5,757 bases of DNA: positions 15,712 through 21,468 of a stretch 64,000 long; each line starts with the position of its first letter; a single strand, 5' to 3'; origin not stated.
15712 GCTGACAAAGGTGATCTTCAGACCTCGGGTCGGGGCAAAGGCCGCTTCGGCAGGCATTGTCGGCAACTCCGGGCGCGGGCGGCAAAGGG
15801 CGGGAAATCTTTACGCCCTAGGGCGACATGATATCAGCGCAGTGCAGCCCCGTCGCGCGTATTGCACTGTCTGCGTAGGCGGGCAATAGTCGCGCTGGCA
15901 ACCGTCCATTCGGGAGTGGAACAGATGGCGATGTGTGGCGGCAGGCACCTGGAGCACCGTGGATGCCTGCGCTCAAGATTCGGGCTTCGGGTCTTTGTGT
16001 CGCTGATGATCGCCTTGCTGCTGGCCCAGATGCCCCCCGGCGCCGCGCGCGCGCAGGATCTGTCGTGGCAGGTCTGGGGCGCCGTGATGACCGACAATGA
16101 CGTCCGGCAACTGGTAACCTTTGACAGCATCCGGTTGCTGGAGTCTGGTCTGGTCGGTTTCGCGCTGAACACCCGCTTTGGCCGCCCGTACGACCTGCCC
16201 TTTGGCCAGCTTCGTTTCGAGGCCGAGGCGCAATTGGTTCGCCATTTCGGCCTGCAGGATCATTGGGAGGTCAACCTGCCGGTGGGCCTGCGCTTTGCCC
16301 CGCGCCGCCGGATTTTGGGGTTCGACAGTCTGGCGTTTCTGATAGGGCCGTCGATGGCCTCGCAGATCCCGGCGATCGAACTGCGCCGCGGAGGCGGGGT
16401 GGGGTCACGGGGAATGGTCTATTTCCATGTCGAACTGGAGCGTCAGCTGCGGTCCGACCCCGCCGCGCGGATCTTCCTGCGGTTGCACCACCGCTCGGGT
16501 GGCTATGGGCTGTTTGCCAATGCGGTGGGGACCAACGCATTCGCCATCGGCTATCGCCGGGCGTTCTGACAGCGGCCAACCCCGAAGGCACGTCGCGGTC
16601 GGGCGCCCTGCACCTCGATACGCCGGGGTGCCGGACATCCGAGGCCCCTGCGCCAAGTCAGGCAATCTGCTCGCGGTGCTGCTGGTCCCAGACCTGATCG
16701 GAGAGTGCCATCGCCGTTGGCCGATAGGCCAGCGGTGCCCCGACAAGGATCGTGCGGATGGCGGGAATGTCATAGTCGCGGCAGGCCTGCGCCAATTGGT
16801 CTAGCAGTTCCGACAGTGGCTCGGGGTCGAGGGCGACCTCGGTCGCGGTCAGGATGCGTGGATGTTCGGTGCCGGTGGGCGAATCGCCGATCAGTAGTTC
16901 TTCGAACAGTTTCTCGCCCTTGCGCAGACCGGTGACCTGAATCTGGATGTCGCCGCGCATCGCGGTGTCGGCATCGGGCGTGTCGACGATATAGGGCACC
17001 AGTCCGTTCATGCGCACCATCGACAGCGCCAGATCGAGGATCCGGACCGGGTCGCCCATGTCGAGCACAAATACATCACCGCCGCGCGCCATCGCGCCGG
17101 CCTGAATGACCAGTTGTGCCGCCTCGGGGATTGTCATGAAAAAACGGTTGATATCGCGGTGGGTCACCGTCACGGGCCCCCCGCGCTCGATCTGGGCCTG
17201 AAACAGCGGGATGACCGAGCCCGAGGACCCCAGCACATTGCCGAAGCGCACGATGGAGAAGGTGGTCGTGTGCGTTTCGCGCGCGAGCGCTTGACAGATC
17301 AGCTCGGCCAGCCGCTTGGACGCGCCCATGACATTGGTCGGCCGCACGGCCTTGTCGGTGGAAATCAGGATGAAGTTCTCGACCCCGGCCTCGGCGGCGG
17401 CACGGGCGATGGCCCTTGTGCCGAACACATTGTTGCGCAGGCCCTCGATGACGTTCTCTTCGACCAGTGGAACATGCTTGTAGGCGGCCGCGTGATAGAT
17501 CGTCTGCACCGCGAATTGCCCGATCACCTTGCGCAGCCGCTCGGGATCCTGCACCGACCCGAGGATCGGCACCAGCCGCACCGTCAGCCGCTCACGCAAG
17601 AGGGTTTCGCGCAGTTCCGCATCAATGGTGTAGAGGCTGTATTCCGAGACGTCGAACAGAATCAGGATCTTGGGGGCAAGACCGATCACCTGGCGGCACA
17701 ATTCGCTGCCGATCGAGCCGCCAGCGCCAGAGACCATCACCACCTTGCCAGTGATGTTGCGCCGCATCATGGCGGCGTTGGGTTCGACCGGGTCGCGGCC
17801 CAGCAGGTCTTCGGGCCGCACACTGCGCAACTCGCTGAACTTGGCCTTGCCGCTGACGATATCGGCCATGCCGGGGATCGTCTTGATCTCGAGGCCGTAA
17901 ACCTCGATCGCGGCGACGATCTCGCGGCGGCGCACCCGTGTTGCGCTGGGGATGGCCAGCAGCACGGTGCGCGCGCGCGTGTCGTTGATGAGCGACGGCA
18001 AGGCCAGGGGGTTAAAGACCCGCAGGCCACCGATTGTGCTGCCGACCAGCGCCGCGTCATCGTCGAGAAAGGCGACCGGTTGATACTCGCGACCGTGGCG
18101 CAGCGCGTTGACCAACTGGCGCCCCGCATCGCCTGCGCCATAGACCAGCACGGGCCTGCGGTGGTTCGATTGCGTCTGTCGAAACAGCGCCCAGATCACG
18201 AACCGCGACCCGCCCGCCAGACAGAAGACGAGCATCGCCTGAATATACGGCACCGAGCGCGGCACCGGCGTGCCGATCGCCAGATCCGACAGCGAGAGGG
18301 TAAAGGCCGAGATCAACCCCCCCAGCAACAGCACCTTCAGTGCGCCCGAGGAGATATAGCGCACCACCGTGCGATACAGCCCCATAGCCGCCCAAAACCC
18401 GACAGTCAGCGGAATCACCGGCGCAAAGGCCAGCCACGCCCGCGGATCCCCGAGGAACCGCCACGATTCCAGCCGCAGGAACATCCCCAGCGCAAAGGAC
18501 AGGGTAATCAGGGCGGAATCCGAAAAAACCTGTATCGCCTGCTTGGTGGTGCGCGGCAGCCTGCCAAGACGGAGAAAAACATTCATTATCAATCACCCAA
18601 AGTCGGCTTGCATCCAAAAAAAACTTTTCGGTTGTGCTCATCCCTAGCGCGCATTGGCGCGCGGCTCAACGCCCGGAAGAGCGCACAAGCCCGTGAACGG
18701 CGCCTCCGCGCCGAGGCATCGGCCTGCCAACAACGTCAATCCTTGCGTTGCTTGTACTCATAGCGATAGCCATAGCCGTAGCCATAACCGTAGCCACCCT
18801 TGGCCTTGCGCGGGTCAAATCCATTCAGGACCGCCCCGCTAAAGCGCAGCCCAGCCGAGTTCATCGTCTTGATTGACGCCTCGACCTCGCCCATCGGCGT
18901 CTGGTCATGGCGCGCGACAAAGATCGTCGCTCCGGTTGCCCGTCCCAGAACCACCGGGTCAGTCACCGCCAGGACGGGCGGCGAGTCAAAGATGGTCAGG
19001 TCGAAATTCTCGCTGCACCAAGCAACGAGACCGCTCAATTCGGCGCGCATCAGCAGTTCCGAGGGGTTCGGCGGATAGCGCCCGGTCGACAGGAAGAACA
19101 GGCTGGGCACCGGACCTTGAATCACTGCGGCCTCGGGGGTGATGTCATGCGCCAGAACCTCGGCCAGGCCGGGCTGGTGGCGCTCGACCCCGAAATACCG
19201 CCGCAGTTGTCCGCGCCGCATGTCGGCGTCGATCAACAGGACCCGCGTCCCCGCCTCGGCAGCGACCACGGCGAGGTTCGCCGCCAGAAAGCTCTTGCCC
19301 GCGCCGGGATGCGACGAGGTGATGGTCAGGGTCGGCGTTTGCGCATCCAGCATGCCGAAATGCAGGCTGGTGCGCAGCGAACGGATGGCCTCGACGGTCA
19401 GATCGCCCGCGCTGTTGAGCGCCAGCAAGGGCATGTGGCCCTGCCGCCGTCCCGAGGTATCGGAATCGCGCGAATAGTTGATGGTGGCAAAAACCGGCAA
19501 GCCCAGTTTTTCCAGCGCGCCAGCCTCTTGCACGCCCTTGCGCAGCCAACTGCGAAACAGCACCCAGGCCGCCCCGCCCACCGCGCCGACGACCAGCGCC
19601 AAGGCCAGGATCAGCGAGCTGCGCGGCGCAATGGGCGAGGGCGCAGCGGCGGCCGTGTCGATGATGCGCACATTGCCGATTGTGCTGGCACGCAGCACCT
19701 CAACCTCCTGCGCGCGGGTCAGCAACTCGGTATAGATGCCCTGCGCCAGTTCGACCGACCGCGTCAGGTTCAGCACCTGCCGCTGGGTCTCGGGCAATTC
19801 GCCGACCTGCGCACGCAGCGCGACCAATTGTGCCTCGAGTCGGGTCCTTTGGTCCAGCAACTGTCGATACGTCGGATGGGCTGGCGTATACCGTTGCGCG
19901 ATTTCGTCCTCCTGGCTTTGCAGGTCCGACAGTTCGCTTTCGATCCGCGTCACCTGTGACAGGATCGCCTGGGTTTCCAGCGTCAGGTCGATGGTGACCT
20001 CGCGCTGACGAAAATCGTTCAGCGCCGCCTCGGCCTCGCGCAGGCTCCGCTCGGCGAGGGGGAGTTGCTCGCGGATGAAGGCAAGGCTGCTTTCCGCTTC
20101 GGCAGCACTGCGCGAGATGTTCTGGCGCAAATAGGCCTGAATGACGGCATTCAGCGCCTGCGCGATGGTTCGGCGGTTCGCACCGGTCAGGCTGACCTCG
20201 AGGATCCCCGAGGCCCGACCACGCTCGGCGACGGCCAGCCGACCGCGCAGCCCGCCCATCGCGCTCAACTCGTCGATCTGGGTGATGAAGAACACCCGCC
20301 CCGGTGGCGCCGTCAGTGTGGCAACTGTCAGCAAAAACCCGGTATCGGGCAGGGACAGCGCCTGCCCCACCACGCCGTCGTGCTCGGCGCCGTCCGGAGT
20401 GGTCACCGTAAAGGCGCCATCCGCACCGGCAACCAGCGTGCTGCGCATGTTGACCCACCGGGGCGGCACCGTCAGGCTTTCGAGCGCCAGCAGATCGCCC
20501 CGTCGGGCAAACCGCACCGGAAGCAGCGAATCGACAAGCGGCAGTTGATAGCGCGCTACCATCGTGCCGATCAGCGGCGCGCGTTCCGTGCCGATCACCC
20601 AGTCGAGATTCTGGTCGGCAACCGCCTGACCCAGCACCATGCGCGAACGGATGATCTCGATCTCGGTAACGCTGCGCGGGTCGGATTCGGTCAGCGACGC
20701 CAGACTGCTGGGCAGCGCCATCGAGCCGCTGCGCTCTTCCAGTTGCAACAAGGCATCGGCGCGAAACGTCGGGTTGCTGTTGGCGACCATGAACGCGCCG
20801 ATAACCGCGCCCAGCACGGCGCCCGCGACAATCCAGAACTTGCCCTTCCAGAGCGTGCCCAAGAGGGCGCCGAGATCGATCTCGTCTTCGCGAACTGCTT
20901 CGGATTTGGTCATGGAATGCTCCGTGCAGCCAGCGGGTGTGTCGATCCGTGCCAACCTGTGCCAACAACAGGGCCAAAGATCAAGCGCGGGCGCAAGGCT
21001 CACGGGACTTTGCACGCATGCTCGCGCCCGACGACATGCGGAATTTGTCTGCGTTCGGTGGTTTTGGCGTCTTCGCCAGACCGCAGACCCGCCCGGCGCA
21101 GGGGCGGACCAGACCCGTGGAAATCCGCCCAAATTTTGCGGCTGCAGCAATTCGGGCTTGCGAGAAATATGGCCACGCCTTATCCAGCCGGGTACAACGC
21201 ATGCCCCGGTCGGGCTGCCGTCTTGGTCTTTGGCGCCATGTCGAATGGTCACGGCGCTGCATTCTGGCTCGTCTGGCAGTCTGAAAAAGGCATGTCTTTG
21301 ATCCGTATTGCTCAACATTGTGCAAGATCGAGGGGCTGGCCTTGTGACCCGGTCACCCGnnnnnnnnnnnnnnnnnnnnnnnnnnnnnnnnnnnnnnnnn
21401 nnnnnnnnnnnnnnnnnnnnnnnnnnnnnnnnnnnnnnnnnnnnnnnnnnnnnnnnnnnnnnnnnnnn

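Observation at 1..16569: Candidate complete glycosyl-inositol-phosphoceramide (fungal/plant GIPC-like) biosynthesis and export system in a Rhodobacterales bacterium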

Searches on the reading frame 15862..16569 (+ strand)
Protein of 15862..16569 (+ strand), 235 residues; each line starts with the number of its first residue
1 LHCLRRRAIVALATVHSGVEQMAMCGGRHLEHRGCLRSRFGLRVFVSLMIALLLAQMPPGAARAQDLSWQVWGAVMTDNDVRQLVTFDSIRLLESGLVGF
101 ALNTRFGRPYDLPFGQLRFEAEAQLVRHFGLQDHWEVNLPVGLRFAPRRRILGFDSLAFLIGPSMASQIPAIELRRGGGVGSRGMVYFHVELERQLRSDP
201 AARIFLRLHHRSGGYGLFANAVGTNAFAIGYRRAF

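Call 6: search_protein_families(library=pfam, proteins=[window:15862-16569:+], max_evalue=0.01)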
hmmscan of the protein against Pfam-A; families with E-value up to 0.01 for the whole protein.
window:15862-16569:+ (235 aa): 0 families

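Call 7: search_protein_families(library=ncbifam, proteins=[window:15862-16569:+], max_evalue=0.001)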
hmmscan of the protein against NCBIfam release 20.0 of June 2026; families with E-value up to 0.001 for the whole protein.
window:15862-16569:+ (235 aa): 0 families

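Call 78: search_protein_representatives(protein=window:15925-16569:+)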
Query: 214 residues. Proteins with E-value up to 0.001 (for the whole library): 443; up to 1e-10: 117; up to 1e-30: 5. The best 150 are listed.
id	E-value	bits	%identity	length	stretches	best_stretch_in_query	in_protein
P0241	4.9e-76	271.6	64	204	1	22-214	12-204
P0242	2.7e-56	207.1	60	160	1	55-214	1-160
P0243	9.6e-46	172.6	48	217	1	26-213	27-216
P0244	7.3e-36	140.3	43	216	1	27-214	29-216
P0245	4.1e-31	124.8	56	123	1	94-212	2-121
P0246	3.5e-26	108.7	43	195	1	30-214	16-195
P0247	9.5e-25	104.0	44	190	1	36-214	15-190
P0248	1.9e-24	103.0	40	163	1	68-211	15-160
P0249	1.5e-23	100.0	34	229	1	65-214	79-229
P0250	3.8e-23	98.8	37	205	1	43-214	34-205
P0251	1.2e-21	93.8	42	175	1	32-214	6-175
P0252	1.4e-21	93.6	37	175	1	47-205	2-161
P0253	2.3e-21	93.0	38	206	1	36-214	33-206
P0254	6.6e-21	91.4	39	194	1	20-214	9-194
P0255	7.4e-21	91.3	42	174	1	48-211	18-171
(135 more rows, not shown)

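Call 81: search_protein_families(library=pfam, alignment_id=A2, max_evalue=0.01)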
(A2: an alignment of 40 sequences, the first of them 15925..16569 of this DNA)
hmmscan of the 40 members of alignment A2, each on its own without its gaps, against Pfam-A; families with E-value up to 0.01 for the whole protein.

A. member 1, window:15925-16569:+ (214 aa): 0 families

B. families by the number of members that match (of 40 scanned): 2 families
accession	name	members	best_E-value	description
PF09411.16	PagL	6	0.00013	Lipid A 3-O-deacylase (PagL)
PF20335.4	DUF6630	1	0.0086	Domain of unknown function (DUF6630)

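Call 83: predict_structure(alignment_id=A2)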
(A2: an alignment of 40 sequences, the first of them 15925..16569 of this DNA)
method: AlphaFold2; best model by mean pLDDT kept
length: 214 residues; sequences in the alignment: 40
mean_pLDDT: 87.6   pTM: 0.75
mean pLDDT of the five models: 87.6, 87.6, 87.6, 87.2, 86.5
residues with pLDDT >= 90: 146; 70-90: 36; 50-70: 20; < 50: 12
segments of 3 or more residues with pLDDT < 50: 1-3, 11-17
pLDDT, mean of each block of 10 residues (from residue 1): 49 49 81 68 83 95 92 97 97 98 98 98 95 96 97 89 96 95 97 74 94 96
secondary structure, 60 per line:
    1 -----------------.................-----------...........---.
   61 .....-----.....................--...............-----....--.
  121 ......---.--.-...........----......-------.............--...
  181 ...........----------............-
elements in order: H18-34 E46-56 H60-65 E71-91 E94-108 E114-117 E120-126 E135-145 H150-155 E163-175 E178-191 E202-213

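Call 87: fold_search(model_id=the predicted structure, library=pdb)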
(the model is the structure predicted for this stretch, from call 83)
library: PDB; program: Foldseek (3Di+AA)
matches with E <= 10: 864; with E <= 0.001: 15
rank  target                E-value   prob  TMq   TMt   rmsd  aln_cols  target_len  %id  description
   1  2erv_B                8.2e-06  1.00  0.53  0.74   3.9       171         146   13  Crystal structure of the outer membrane enzyme PagL (released 2006-04-11)
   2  2erv_A                1.6e-05  1.00  0.53  0.72   4.1       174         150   14  Crystal structure of the outer membrane enzyme PagL (released 2006-04-11)
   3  9fzc_A                6.8e-05  1.00  0.36  0.43   8.5       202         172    7  Structure of OmpA-short in complex with nanobody Nb01 (released 2024-07-17)
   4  9a2m_MODEL_1_A        7.1e-05  1.00  0.41  0.28   9.3       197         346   10  Model of E. coli OmpA by in-cell photo-crosslinking MS and deep learning (released 2023-02-24)
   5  9nh1_B                1.3e-04  0.98  0.26  0.23  14.6       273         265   12  In situ cryo-EM structure of porin I of the Legionella Dot/Icm T4SS machine (released 2025-09-17)
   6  2x27                  1.5e-04  1.00  0.34  0.34  11.4       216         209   11  Crystal structure of the outer membrane protein OprG from Pseudomonas aeruginosa (released 2010-12-15)
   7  9fzd_A                1.6e-04  1.00  0.35  0.41   8.2       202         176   11  Structure of OmpA-long in complex with nanobody Nb39 (released 2024-07-17)
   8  1qj9                  1.6e-04  1.00  0.30  0.38   8.0       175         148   13  CRYSTAL STRUCTURE OF THE OUTER MEMBRANE PROTEIN OMPX FROM ESCHERICHIA COLI (released 1999-10-06)
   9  1bxw                  2.7e-04  1.00  0.40  0.48   7.7       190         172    9  OUTER MEMBRANE PROTEIN A (OMPA) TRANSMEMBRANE DOMAIN (released 1998-10-14)
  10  9nh1_A                2.7e-04  1.00  0.30  0.26  11.6       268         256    8  In situ cryo-EM structure of porin I of the Legionella Dot/Icm T4SS machine (released 2025-09-17)
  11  1p4t                  3.1e-04  1.00  0.45  0.59   5.9       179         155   11  Crystal structure of Neisserial surface protein A (NspA) (released 2003-07-22)
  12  3qrc_B                3.5e-04  1.00  0.37  0.48   8.1       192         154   12  The crystal structure of Ail, the attachment invasion locus protein of Yersinia pestis, in complex with the heparin an (released 2011-11-23)
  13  7pi0_O                3.7e-04  0.99  0.30  0.28  14.3       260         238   10  Unstacked compact Dunaliella PSII (released 2022-08-17)
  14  1qjp                  1.0e-03  1.00  0.40  0.57   6.0       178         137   10  HIGH RESOLUTION STRUCTURE OF THE OUTER MEMBRANE PROTEIN A (OMPA) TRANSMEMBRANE DOMAIN (released 2000-06-30)
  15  3qra                  1.0e-03  1.00  0.40  0.52   6.5       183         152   15  The crystal structure of Ail, the attachment invasion locus protein of Yersinia pestis (released 2011-11-23)
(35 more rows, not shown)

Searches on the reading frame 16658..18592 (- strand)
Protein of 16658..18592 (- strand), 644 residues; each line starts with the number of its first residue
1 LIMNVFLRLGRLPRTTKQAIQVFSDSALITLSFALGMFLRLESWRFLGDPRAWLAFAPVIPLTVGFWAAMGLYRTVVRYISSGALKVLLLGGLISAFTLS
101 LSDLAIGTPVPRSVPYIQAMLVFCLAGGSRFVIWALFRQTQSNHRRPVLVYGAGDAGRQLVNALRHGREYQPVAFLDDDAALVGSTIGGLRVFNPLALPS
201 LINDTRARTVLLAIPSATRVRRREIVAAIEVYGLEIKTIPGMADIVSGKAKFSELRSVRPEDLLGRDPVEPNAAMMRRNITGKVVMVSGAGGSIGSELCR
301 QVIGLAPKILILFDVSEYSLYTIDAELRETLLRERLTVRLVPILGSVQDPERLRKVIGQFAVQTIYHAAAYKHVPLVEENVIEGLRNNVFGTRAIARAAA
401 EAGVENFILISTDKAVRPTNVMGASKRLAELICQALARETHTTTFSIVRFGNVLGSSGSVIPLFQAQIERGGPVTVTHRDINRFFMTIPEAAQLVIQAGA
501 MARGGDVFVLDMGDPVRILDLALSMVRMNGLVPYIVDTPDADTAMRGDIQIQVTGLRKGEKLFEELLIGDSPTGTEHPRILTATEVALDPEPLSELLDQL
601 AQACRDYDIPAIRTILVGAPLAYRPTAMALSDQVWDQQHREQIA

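Call 8: search_protein_families(library=pfam, proteins=[window:16658-18592:-], max_evalue=0.01)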
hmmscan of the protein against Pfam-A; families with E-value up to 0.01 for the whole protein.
window:16658-18592:- (644 aa): 9 families
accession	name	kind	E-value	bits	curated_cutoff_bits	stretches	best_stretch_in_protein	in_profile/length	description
PF02719.21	Polysacc_synt_2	-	7.1e-119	396.8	20.2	1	285-584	1-292/293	Polysaccharide biosynthesis protein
PF01370.27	Epimerase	-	2.5e-19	70.1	20.9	1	285-501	1-227/240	NAD dependent epimerase/dehydratase family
PF04321.23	RmlD_sub_bind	-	5.5e-11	42.5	27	1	285-459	3-157/287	RmlD substrate binding domain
PF16363.11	GDP_Man_Dehyd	-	2.6e-09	37.4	27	1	286-413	1-130/332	GDP-mannose 4,6 dehydratase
PF01073.25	3Beta_HSD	-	6e-07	29.2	22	1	287-418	2-122/280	3-beta hydroxysteroid dehydrogenase/isomerase family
PF07993.18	NAD_binding_4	-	7.9e-05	22.4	20.1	0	289-417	3-141/258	Male sterility protein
PF13727.12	CoA_binding_3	-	0.00042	20.8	25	1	73-240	15-175/175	CoA-binding domain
PF02629.25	CoA_binding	-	0.0033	18.6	22.3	0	147-217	5-74/97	CoA binding domain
PF13460.12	NAD_binding_10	-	0.0043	17.4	27.2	1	339-418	40-104/184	NAD(P)H-binding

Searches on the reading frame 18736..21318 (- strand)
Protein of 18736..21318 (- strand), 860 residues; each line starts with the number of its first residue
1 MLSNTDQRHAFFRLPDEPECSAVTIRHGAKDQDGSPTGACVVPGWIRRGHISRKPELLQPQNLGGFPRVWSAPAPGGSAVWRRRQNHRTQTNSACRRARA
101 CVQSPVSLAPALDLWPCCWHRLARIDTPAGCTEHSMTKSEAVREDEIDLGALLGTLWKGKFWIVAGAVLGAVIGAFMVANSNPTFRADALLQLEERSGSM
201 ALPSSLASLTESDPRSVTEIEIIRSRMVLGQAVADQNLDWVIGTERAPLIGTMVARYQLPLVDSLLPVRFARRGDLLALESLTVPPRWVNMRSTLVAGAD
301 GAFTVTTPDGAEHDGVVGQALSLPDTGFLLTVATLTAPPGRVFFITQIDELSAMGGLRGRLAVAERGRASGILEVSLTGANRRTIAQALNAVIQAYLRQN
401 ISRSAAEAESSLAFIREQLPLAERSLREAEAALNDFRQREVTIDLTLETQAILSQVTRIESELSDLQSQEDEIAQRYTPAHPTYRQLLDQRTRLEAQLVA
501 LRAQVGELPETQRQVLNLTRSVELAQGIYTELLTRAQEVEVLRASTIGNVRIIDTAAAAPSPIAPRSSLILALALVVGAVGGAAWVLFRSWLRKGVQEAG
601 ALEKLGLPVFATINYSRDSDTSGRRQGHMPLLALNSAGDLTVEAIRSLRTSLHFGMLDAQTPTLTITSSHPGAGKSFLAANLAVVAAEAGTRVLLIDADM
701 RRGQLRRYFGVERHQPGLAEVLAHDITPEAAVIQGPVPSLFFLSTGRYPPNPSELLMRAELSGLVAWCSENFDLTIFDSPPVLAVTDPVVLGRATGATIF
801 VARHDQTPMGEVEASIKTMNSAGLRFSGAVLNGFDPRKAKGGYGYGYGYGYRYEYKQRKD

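Call 8: search_protein_families(library=pfam, proteins=[window:18736-21318:-], max_evalue=0.01)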
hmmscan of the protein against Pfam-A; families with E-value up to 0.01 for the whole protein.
window:18736-21318:- (860 aa): 9 families
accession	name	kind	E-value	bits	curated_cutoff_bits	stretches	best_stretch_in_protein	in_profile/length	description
PF13807.11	GNVR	-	8.3e-25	87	27.7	1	510-590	1-81/82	G-rich domain on putative tyrosine kinase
PF23607.1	WZC_N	-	5e-16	59.5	27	1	244-347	5-109/110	Tyrosine-protein kinase Wzc, N-terminal domain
PF02706.20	Wzz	-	1.9e-14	54.2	25.5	1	145-234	1-89/91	Chain length determinant protein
PF01656.29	CbiA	-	3.5e-09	37.1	25.4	1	665-838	2-87/125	CobQ/CobB/MinD/ParA nucleotide binding domain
PF13614.12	AAA_31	-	4.2e-07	30.5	27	1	664-791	4-137/177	AAA domain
PF10609.15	ParA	-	1.6e-05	24.9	27.1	1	664-719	6-61/246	NUBPL iron-transfer P-loop NTPase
PF13481.12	AAA_25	-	0.00084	19.5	27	1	646-721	20-104/195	AAA domain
PF09140.17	MipZ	-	0.0014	18.4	20.7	1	670-711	9-50/262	ATPase MipZ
PF06414.18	Zeta_toxin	-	0.0029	17.5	22.3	1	658-716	12-69/199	Zeta toxin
